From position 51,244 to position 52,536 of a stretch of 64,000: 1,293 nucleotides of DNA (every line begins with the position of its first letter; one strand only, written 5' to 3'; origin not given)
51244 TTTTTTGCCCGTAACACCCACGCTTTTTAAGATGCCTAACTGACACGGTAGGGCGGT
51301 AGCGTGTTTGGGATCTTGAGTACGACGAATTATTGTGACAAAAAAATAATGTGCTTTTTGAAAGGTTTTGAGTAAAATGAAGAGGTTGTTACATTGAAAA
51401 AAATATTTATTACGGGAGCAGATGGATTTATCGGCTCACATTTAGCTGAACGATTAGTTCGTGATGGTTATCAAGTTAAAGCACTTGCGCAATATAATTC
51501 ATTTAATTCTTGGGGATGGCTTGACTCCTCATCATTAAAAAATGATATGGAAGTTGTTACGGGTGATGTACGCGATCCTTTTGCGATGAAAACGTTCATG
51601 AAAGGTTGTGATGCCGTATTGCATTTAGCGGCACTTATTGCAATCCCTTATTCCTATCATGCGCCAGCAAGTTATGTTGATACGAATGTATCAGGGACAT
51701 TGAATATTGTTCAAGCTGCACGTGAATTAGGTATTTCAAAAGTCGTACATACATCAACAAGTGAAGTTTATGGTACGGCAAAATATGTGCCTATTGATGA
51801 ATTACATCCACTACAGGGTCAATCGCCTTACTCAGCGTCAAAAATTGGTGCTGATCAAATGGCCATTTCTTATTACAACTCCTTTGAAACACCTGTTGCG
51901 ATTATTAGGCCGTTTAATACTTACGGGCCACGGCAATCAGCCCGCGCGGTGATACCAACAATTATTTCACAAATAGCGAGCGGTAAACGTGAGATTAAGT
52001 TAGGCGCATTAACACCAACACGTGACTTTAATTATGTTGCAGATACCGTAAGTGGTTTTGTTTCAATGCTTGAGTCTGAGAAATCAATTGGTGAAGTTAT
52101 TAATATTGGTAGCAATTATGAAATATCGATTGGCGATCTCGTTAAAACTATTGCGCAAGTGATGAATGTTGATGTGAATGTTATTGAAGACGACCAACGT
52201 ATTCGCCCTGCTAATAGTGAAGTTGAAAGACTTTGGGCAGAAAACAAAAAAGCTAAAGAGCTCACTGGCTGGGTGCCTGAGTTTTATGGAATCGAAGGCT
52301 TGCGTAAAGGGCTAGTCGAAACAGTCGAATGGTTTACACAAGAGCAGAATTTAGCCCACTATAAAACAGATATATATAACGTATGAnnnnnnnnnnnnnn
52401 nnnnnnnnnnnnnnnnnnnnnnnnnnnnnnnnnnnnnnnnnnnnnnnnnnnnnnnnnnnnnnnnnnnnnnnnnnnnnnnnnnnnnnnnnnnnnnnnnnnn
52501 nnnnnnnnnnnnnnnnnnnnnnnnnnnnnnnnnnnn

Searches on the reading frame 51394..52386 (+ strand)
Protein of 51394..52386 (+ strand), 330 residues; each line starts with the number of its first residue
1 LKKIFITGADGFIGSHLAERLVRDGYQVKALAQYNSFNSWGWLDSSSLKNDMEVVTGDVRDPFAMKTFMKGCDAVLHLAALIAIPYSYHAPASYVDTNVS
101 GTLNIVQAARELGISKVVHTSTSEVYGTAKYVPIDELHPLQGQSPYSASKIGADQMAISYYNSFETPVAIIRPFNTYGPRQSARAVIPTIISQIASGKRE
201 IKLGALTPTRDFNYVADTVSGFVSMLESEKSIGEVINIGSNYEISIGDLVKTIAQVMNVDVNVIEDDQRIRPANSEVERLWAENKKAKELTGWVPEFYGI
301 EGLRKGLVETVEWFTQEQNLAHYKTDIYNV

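Call 9: find_encoding_contigs(protein=window:51394-52386:+, flank=3000, max_places=10)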
Protein window:51394-52386:+ (330 aa): no gene with exactly this product is on record in the collection.

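Call 18: search_protein_families(library=pfam, proteins=[window:51394-52386:+])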
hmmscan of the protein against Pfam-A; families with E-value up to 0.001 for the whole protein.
window:51394-52386:+ (330 aa): 9 families
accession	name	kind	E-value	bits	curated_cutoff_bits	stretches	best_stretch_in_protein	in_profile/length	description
PF16363.11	GDP_Man_Dehyd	-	3.4e-74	250.7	27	1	5-298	1-324/332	GDP-mannose 4,6 dehydratase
PF01370.27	Epimerase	-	3.6e-58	197.3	20.9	1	4-239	1-240/240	NAD dependent epimerase/dehydratase family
PF01073.25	3Beta_HSD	-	7e-23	81.5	22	1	6-217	2-220/280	3-beta hydroxysteroid dehydrogenase/isomerase family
PF02719.21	Polysacc_synt_2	-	8.1e-20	71.6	20.2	1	4-285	1-278/293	Polysaccharide biosynthesis protein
PF07993.18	NAD_binding_4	-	1.9e-14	53.9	20.1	1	6-181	1-210/258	Male sterility protein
PF04321.23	RmlD_sub_bind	-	2.2e-12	47.1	27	1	3-275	2-243/287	RmlD substrate binding domain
PF13460.12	NAD_binding_10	-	2.1e-11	44.5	27.2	1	8-129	1-105/184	NAD(P)H-binding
PF00106.31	adh_short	-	8.4e-08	32.4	26.6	1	2-157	1-160/195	short chain dehydrogenase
PF05368.20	NmrA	-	1.3e-07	32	27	1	2-122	3-107/298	NmrA-like family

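Call 19: search_protein_families(library=ncbifam, proteins=[window:51394-52386:+])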
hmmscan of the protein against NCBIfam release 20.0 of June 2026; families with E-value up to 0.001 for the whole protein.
window:51394-52386:+ (330 aa): 36 families (the best 25 are shown)
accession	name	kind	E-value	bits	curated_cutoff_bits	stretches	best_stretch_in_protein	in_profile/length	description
TIGR04180.1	EDH_00030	hypoth_equivalog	2.6e-159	529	475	1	4-297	1-296/297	NAD-dependent 4,6-dehydratase LegB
TIGR01181.1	dTDP_gluc_dehyt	equivalog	6.4e-46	156.9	365.1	1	3-319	1-316/321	dTDP-glucose 4,6-dehydratase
TIGR01179.1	galE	equivalog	1.9e-43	148.6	262.3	1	3-317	1-328/332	UDP-glucose 4-epimerase GalE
TIGR03466.1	HpnA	hypoth_equivalog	3.7e-31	108.2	367.65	1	3-261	2-250/327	hopanoid-associated sugar epimerase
TIGR02622.1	CDP_4_6_dhtase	equivalog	3.5e-30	105.3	278.45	1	2-318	5-334/352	CDP-glucose 4,6-dehydratase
TIGR01472.1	gmd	equivalog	9.9e-27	94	415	1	3-305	2-332/342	GDP-mannose 4,6-dehydratase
NF007956.0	PRK10675.1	subfamily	8.8e-26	90.8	394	1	3-293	2-312/338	UDP-glucose 4-epimerase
NF007582.0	PRK10217.1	equivalog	1.3e-24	87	698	1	1-259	1-272/355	dTDP-glucose 4,6-dehydratase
NF007490.0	PRK10084.1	subfamily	8.7e-24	84.2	649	1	3-321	2-341/361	dTDP-glucose 4,6-dehydratase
NF042423.1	oxyalk_red_Shew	equivalog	1.3e-23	83.7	580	1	2-223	9-218/331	2-alkyl-3-oxoalkanoate reductase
NF042422.1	oxyalk_red_OleD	equivalog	2.4e-21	76.5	580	1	3-259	2-245/329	2-alkyl-3-oxoalkanoate reductase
NF047922.1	GDPFucSynFcl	equivalog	2.6e-21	76.4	500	1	2-319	3-306/308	GDP-L-fucose synthase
NF011728.1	PRK15181.1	equivalog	6.5e-21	74.7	760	1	2-316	16-339/348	Vi polysaccharide biosynthesis UDP-N-acetylglucosaminuronic acid C-4 epimerase TviC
TIGR03589.1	PseB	equivalog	7.8e-21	74.3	407.75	1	2-262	5-249/324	UDP-N-acetylglucosamine 4,6-dehydratase (inverting)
TIGR02197.1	heptose_epim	equivalog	2e-18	66.6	274.6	1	4-265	1-270/316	ADP-glyceromanno-heptose 6-epimerase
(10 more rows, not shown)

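Call 46: find_homologous_proteins(query=window:51394-52386:+, max_evalue=1e-80)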
Query window:51394-52386:+ (330 aa): 8000 proteins with E <= 1e-80 among 8000 candidates; the best 120 are listed.
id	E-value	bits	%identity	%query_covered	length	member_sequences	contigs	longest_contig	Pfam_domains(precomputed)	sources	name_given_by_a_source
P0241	6.2e-217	737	100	100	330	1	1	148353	PF04321.24,PF16363.12,PF02719.22,PF05368.20,PF01073.26,PF07993.19,PF13460.13,PF00106.32,PF01370.28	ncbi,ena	-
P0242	6.2e-210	714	96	100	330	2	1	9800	PF04321.24,PF16363.12,PF02719.22,PF05368.20,PF01073.26,PF07993.19,PF13460.13,PF00106.32,PF01370.28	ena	-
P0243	2.4e-198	676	90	100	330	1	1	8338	PF04321.24,PF16363.12,PF02719.22,PF05368.20,PF01073.26,PF07993.19,PF13460.13,PF00106.32,PF01370.28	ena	-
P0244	5.0e-198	675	89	100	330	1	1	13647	PF04321.24,PF16363.12,PF02719.22,PF05368.20,PF01073.26,PF07993.19,PF13460.13,PF00106.32,PF01370.28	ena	-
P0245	1.6e-194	663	88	100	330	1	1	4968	PF04321.24,PF16363.12,PF02719.22,PF05368.20,PF01073.26,PF07993.19,PF13460.13,PF00106.32,PF01370.28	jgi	jgi:NAD dependent epimerase/dehydratase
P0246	1.6e-194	663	88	100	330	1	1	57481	PF04321.24,PF16363.12,PF02719.22,PF05368.20,PF01073.26,PF07993.19,PF13460.13,PF00106.32,PF01370.28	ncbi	-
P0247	1.6e-193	660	87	100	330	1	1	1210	PF04321.24,PF16363.12,PF02719.22,PF05368.20,PF01073.26,PF07993.19,PF13460.13,PF00106.32,PF01370.28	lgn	-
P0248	2.7e-192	656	87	100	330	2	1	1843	PF04321.24,PF16363.12,PF02719.22,PF05368.20,PF01073.26,PF07993.19,PF13460.13,PF00106.32,PF01370.28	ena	-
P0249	2.8e-191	653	86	100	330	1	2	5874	PF04321.24,PF16363.12,PF02719.22,PF05368.20,PF01073.26,PF07993.19,PF13460.13,PF00106.32,PF01370.28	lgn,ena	-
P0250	8.7e-191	651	87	100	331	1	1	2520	PF04321.24,PF16363.12,PF02719.22,PF05368.20,PF01073.26,PF07993.19,PF13460.13,PF00106.32,PF01370.28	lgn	-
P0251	2.4e-190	650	86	100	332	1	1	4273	PF04321.24,PF16363.12,PF02719.22,PF05368.20,PF01073.26,PF07993.19,PF13460.13,PF00106.32,PF01370.28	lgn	-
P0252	1.5e-182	624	83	100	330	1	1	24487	PF04321.24,PF16363.12,PF02719.22,PF01073.26,PF07993.19,PF13460.13,PF00106.32,PF01370.28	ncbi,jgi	jgi:NAD dependent epimerase/dehydratase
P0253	1.0e-164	565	74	100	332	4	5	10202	PF04321.24,PF16363.12,PF02719.22,PF05368.20,PF01073.26,PF07993.19,PF13460.13,PF00106.32,PF01370.28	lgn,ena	-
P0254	1.2e-164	565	73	100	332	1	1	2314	PF04321.24,PF16363.12,PF02719.22,PF05368.20,PF01073.26,PF07993.19,PF13460.13,PF00106.32,PF01370.28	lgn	-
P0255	1.6e-164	565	73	100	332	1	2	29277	PF04321.24,PF16363.12,PF02719.22,PF05368.20,PF01073.26,PF07993.19,PF13460.13,PF00106.32,PF01370.28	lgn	-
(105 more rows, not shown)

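Call 47: find_encoding_contigs(protein=P0242, flank=6000, max_places=4)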
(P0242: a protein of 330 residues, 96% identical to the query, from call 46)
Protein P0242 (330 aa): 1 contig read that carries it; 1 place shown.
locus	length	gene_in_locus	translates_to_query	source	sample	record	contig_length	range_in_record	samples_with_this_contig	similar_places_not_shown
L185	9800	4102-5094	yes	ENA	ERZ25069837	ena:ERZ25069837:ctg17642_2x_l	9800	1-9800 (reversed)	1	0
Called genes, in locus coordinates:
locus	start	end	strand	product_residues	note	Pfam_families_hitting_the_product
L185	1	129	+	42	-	?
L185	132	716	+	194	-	PF25084:LbH_EIF2B, PF25087:GMPPB_C (weak), PF14602:Hexapep_2 (faint), PF00132:Hexapep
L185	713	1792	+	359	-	PF00155:Aminotran_1_2, PF01041:DegT_DnrJ_EryC1, PF01212:Beta_elim_lyase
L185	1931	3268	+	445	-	-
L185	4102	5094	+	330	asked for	PF00106:adh_short (weak), PF01073:3Beta_HSD, PF01370:Epimerase, PF02719:Polysacc_synt_2, PF04321:RmlD_sub_bind, PF07993:NAD_binding_4, PF13460:NAD_binding_10, PF16363:GDP_Man_Dehyd, +1 more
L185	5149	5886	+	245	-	PF01041:DegT_DnrJ_EryC1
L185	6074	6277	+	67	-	-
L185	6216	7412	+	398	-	-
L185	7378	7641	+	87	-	-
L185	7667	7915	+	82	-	-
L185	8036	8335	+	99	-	PF00483:NTP_transferase, PF12804:NTP_transf_3 (weak)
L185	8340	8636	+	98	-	PF00483:NTP_transferase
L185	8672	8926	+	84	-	-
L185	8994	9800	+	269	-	?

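Call 48: find_encoding_contigs(protein=P0243, flank=6000, max_places=4)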
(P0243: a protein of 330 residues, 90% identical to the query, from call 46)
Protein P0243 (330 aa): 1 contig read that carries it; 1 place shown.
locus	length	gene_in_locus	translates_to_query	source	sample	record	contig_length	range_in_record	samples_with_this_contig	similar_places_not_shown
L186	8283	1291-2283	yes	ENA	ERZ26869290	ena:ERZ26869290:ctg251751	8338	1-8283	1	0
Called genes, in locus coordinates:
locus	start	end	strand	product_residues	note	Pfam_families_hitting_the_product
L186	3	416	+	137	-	?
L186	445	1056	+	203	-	-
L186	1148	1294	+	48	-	-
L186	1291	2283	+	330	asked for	PF01073:3Beta_HSD, PF01370:Epimerase, PF02719:Polysacc_synt_2, PF04321:RmlD_sub_bind, PF05368:NmrA (weak), PF07993:NAD_binding_4, PF13460:NAD_binding_10, PF16363:GDP_Man_Dehyd, +1 more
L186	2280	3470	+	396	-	PF01041:DegT_DnrJ_EryC1, PF00155:Aminotran_1_2 (weak)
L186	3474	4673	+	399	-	PF02350:Epimerase_2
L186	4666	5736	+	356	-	PF03102:NeuB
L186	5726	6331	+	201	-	PF17836:PglD_N, PF00132:Hexapep (weak)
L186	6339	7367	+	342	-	PF00571:CBS (faint), PF00483:NTP_transferase, PF12804:NTP_transf_3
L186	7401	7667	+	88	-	PF01128:IspD, PF02348:CTP_transf_3, PF12804:NTP_transf_3 (weak)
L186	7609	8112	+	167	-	-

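Call 49: find_encoding_contigs(protein=P0244, flank=6000, max_places=4)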
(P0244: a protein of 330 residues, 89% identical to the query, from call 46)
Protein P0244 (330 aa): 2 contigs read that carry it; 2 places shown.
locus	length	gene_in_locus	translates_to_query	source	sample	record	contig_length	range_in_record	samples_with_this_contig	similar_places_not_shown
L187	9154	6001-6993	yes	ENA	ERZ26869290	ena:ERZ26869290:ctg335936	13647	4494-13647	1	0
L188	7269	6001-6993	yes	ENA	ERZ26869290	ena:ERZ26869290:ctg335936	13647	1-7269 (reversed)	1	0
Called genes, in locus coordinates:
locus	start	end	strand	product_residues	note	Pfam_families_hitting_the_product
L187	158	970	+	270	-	PF00206:Lyase_1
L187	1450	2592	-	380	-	PF00206:Lyase_1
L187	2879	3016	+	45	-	-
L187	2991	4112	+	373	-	PF00155:Aminotran_1_2, PF00266:Aminotran_5, PF01041:DegT_DnrJ_EryC1, PF01053:Cys_Met_Meta_PP, PF01212:Beta_elim_lyase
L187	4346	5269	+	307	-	-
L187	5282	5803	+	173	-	PF02357:NusG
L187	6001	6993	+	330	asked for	PF01073:3Beta_HSD, PF01370:Epimerase, PF02719:Polysacc_synt_2, PF04321:RmlD_sub_bind, PF05368:NmrA (weak), PF07993:NAD_binding_4, PF13460:NAD_binding_10, PF16363:GDP_Man_Dehyd, +1 more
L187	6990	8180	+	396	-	PF01041:DegT_DnrJ_EryC1, PF00155:Aminotran_1_2 (weak), PF01212:Beta_elim_lyase (weak)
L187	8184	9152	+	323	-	?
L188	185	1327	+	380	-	PF00206:Lyase_1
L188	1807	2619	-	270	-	PF00206:Lyase_1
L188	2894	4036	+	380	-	PF01053:Cys_Met_Meta_PP, PF00155:Aminotran_1_2, PF00266:Aminotran_5, PF01041:DegT_DnrJ_EryC1, PF01212:Beta_elim_lyase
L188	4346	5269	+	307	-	-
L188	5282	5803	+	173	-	PF02357:NusG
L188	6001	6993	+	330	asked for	PF01073:3Beta_HSD, PF01370:Epimerase, PF02719:Polysacc_synt_2, PF04321:RmlD_sub_bind, PF05368:NmrA (weak), PF07993:NAD_binding_4, PF13460:NAD_binding_10, PF16363:GDP_Man_Dehyd, +1 more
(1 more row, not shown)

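Call 56: list_cluster_members(proteins=[P0242, P0243, P0244, P0245, P0246])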
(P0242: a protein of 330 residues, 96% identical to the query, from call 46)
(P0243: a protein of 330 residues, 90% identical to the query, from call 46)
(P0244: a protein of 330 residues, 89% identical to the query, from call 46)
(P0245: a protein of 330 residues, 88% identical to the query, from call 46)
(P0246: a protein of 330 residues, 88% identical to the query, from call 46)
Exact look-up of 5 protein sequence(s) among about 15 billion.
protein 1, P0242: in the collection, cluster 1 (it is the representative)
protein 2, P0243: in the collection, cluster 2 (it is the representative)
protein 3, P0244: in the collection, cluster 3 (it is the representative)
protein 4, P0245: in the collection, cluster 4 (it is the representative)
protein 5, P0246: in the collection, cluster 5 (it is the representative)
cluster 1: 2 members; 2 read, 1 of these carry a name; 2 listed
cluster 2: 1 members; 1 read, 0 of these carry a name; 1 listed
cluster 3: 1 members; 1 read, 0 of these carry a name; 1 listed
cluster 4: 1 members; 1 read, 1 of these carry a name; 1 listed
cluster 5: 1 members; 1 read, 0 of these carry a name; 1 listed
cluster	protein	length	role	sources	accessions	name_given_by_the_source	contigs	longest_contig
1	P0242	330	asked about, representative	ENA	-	-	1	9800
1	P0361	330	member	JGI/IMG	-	NAD dependent epimerase/dehydratase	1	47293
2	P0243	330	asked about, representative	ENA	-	-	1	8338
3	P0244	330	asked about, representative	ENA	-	-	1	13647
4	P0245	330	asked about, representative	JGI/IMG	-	NAD dependent epimerase/dehydratase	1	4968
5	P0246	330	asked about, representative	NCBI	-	-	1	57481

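Call 58: find_encoding_contigs(protein=P0361, flank=8000, max_places=4)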
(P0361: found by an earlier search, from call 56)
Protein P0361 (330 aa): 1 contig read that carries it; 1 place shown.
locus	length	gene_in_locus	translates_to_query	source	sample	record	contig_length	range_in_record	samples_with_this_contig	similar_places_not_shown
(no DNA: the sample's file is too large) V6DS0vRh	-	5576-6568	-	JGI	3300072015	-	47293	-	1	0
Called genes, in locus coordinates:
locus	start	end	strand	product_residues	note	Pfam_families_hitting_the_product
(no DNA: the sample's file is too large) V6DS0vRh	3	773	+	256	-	?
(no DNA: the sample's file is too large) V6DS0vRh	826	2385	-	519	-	PF00009:GTP_EFTU, PF01926:MMR_HSR1 (faint), PF22042:EF-G_D2, PF03144:GTP_EFTU_D2, PF16658:RF3_C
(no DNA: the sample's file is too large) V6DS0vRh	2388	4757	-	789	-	PF00575:S1 (faint), PF10150:RNase_E_G, PF20833:RNase_E_G_Thio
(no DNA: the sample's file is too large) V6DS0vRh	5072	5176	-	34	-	-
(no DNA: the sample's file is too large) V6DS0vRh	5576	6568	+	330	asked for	PF00106:adh_short (weak), PF01073:3Beta_HSD, PF01370:Epimerase, PF02719:Polysacc_synt_2, PF04321:RmlD_sub_bind, PF07993:NAD_binding_4, PF13460:NAD_binding_10, PF16363:GDP_Man_Dehyd, +1 more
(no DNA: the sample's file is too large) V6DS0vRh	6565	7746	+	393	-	PF01041:DegT_DnrJ_EryC1, PF00155:Aminotran_1_2 (weak), PF01212:Beta_elim_lyase (weak)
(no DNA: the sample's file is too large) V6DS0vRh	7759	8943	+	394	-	PF02350:Epimerase_2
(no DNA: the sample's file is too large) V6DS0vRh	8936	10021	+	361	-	PF03102:NeuB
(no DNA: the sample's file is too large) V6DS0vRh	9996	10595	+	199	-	PF17836:PglD_N, PF25084:LbH_EIF2B (faint), PF25087:GMPPB_C (faint), PF00132:Hexapep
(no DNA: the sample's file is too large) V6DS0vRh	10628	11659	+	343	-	PF00571:CBS (faint), PF00483:NTP_transferase, PF12804:NTP_transf_3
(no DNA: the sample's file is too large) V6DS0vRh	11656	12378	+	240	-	PF02348:CTP_transf_3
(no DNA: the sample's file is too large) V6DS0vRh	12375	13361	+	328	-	PF01408:GFO_IDH_MocA, PF22725:GFO_IDH_MocA_C3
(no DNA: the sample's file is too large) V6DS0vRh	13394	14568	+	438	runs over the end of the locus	PF00202:Aminotran_3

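Call 59: find_encoding_contigs(protein=P0246, flank=5000, max_places=3)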
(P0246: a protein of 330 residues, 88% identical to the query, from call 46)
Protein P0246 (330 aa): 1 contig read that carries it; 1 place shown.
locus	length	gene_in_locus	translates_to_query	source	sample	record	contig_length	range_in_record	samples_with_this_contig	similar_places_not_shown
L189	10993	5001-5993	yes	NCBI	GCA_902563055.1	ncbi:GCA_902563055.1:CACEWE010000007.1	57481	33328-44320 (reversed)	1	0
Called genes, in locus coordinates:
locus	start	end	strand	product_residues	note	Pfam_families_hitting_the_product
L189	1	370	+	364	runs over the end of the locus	PF00155:Aminotran_1_2 (weak), PF01041:DegT_DnrJ_EryC1, PF01212:Beta_elim_lyase (weak)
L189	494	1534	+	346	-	PF01073:3Beta_HSD, PF01370:Epimerase, PF02719:Polysacc_synt_2, PF04321:RmlD_sub_bind, PF16363:GDP_Man_Dehyd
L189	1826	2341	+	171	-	PF02357:NusG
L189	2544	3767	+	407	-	PF02350:Epimerase_2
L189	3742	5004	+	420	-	PF03446:NAD_binding_2 (weak), PF03721:UDPG_MGDP_dh_N, PF00984:UDPG_MGDP_dh, PF03720:UDPG_MGDP_dh_C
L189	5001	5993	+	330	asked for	PF00106:adh_short (faint), PF01073:3Beta_HSD, PF01370:Epimerase, PF02719:Polysacc_synt_2, PF04321:RmlD_sub_bind, PF07993:NAD_binding_4, PF13460:NAD_binding_10, PF16363:GDP_Man_Dehyd, +1 more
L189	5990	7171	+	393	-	PF01041:DegT_DnrJ_EryC1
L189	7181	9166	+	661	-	PF01757:Acyl_transf_3, PF19040:SGNH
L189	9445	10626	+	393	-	PF02350:Epimerase_2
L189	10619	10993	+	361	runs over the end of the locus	PF03102:NeuB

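Call 60: find_encoding_contigs(protein=P0245, flank=5000, max_places=3)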
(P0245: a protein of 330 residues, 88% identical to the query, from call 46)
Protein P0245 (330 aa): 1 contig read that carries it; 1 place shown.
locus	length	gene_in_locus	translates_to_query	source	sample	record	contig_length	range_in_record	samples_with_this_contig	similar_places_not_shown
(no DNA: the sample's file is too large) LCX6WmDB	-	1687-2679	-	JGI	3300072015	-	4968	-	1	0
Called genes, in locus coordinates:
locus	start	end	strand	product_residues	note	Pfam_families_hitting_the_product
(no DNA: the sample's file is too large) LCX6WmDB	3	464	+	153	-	?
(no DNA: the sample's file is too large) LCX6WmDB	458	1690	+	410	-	PF03446:NAD_binding_2 (weak), PF03721:UDPG_MGDP_dh_N, PF00984:UDPG_MGDP_dh, PF03720:UDPG_MGDP_dh_C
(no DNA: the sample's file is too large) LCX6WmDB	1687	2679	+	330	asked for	PF00106:adh_short (weak), PF01073:3Beta_HSD, PF01370:Epimerase, PF02719:Polysacc_synt_2, PF04321:RmlD_sub_bind, PF07993:NAD_binding_4, PF13460:NAD_binding_10, PF16363:GDP_Man_Dehyd, +1 more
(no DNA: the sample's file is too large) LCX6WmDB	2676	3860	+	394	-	PF01041:DegT_DnrJ_EryC1, PF01212:Beta_elim_lyase (faint)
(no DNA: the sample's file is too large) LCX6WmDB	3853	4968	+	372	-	?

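Call 71: find_encoding_contigs(protein=P0249, flank=4000, max_places=3)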
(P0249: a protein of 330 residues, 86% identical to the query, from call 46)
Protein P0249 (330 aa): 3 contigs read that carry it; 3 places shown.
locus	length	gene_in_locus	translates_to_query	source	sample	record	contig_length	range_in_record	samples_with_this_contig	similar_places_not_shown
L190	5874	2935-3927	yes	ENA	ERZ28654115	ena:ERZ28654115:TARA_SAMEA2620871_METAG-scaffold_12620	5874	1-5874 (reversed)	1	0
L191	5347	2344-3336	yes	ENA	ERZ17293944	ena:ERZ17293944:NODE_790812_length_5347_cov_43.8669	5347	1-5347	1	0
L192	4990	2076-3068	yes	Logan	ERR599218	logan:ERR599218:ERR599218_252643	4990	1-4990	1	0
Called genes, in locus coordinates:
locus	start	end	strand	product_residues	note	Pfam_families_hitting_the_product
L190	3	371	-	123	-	?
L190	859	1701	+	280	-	PF02350:Epimerase_2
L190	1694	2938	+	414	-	PF03446:NAD_binding_2 (weak), PF03721:UDPG_MGDP_dh_N, PF00984:UDPG_MGDP_dh, PF03720:UDPG_MGDP_dh_C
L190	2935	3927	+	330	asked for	PF01073:3Beta_HSD, PF01370:Epimerase, PF02719:Polysacc_synt_2, PF04321:RmlD_sub_bind, PF05368:NmrA (weak), PF07993:NAD_binding_4, PF13460:NAD_binding_10, PF16363:GDP_Man_Dehyd, +1 more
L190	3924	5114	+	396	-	PF01041:DegT_DnrJ_EryC1, PF01212:Beta_elim_lyase (faint)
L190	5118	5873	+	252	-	?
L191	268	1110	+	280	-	PF02350:Epimerase_2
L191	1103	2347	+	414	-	PF03446:NAD_binding_2 (weak), PF03721:UDPG_MGDP_dh_N, PF00984:UDPG_MGDP_dh, PF03720:UDPG_MGDP_dh_C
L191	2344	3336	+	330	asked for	PF01073:3Beta_HSD, PF01370:Epimerase, PF02719:Polysacc_synt_2, PF04321:RmlD_sub_bind, PF05368:NmrA (weak), PF07993:NAD_binding_4, PF13460:NAD_binding_10, PF16363:GDP_Man_Dehyd, +1 more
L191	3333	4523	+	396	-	PF01041:DegT_DnrJ_EryC1, PF01212:Beta_elim_lyase (faint)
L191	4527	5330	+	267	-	PF02350:Epimerase_2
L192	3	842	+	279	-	?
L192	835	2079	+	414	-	PF03446:NAD_binding_2 (weak), PF03721:UDPG_MGDP_dh_N, PF00984:UDPG_MGDP_dh, PF03720:UDPG_MGDP_dh_C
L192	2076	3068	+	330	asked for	PF01073:3Beta_HSD, PF01370:Epimerase, PF02719:Polysacc_synt_2, PF04321:RmlD_sub_bind, PF05368:NmrA (weak), PF07993:NAD_binding_4, PF13460:NAD_binding_10, PF16363:GDP_Man_Dehyd, +1 more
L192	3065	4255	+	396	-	PF01041:DegT_DnrJ_EryC1, PF01212:Beta_elim_lyase (faint)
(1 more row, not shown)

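Call 72: find_encoding_contigs(protein=P0251, flank=4000, max_places=3)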
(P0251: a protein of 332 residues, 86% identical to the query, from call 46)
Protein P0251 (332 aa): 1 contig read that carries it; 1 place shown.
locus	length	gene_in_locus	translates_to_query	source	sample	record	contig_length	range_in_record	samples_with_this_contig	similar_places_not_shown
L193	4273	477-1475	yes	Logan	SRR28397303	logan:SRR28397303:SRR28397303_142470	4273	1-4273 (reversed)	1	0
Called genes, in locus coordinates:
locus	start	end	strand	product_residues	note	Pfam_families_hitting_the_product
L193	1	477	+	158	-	?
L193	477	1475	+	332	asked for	PF00106:adh_short (weak), PF01073:3Beta_HSD, PF01370:Epimerase, PF02719:Polysacc_synt_2, PF04321:RmlD_sub_bind, PF07993:NAD_binding_4, PF13460:NAD_binding_10, PF16363:GDP_Man_Dehyd, +1 more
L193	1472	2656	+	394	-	PF01041:DegT_DnrJ_EryC1, PF00155:Aminotran_1_2 (weak)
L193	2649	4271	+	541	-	?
